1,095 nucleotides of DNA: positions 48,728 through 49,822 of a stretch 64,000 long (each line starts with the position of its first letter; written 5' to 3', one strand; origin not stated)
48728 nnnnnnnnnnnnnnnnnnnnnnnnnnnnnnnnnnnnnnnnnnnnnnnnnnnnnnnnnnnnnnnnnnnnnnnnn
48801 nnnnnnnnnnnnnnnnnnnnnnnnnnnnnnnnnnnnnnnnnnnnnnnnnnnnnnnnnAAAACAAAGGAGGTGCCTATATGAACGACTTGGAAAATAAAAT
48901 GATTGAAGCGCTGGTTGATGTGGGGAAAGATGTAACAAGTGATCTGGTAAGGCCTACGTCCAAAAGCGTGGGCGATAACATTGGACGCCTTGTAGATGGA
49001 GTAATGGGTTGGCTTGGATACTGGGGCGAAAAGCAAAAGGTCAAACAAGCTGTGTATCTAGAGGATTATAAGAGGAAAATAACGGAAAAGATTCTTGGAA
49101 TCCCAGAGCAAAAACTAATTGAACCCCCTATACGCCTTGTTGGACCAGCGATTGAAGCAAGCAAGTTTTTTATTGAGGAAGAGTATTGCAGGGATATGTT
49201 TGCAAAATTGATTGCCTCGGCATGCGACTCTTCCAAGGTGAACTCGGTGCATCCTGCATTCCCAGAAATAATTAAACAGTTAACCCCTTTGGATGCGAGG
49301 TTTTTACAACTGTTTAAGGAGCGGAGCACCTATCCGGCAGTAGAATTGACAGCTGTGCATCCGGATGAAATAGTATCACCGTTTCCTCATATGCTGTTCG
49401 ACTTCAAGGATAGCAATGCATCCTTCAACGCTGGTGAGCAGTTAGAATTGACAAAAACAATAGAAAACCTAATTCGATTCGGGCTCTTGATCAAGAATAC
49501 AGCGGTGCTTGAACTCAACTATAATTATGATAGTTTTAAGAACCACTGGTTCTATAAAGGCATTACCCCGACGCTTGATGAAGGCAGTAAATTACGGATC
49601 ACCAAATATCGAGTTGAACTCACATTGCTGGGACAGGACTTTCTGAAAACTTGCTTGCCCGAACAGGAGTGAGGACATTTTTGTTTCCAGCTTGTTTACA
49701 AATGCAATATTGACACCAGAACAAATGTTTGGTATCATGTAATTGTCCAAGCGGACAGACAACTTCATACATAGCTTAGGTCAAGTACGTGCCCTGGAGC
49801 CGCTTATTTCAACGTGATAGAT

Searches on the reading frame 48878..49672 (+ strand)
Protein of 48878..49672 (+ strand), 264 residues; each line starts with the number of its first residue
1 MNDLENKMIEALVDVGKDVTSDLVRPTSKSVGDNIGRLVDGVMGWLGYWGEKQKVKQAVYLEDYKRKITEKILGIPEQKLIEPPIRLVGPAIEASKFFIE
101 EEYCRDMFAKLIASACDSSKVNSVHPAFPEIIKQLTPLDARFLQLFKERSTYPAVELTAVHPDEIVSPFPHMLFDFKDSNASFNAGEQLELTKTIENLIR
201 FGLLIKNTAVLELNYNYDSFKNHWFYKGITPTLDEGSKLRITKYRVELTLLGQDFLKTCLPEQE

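Call 7: search_protein_families(library=pfam, proteins=[window:48878-49672:+], max_evalue=0.01)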
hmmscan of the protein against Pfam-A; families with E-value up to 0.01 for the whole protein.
window:48878-49672:+ (264 aa): 1 family
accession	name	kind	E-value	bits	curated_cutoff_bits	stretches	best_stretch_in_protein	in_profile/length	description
PF14337.13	Abi_alpha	-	8.4e-44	150.4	29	1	58-259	3-196/196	Abortive infection alpha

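Call 63: find_encoding_contigs(protein=window:48878-49672:+, flank=10000, max_places=10)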
Protein window:48878-49672:+ (264 aa): 9 contigs read that carry it; 8 places shown.
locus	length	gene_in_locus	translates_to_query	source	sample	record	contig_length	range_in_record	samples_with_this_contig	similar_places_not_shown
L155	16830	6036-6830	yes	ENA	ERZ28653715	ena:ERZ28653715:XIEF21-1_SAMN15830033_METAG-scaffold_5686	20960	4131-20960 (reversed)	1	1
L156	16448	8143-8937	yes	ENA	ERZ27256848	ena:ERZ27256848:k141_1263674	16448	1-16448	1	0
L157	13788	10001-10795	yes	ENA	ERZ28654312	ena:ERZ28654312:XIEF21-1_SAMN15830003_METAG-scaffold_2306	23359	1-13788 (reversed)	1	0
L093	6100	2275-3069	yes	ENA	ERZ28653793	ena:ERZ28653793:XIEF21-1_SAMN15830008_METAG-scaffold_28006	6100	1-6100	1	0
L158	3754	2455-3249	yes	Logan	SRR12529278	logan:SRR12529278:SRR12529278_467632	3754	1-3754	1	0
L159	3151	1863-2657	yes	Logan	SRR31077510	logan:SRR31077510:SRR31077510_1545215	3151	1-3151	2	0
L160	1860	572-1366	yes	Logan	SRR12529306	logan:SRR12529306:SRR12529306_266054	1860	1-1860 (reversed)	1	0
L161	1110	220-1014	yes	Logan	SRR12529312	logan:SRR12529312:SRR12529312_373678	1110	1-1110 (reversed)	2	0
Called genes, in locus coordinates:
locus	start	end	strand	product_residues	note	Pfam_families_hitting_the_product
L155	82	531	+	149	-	PF00293:NUDIX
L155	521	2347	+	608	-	PF00005:ABC_tran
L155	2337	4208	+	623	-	PF00005:ABC_tran, PF13304:AAA_21 (faint)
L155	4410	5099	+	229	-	PF00557:Peptidase_M24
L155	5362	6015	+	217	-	-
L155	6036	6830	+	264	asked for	PF14337:Abi_alpha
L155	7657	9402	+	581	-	-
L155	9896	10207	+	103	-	PF21983:NikA-like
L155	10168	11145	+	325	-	PF03432:Relaxase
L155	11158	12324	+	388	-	PF14659:Phage_int_SAM_3 (faint), PF22022:Phage_int_M (weak), PF00589:Phage_integrase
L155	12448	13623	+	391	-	PF14659:Phage_int_SAM_3, PF00589:Phage_integrase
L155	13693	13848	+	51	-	-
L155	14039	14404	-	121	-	-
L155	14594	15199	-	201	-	PF02661:Fic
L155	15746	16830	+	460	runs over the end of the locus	PF01235:Na_Ala_symp, PF13520:AA_permease_2 (faint)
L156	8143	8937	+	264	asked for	PF14337:Abi_alpha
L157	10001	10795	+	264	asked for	PF14337:Abi_alpha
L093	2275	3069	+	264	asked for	PF14337:Abi_alpha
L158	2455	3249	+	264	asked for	PF14337:Abi_alpha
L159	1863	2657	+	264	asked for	PF14337:Abi_alpha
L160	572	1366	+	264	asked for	PF14337:Abi_alpha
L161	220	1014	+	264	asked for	PF14337:Abi_alpha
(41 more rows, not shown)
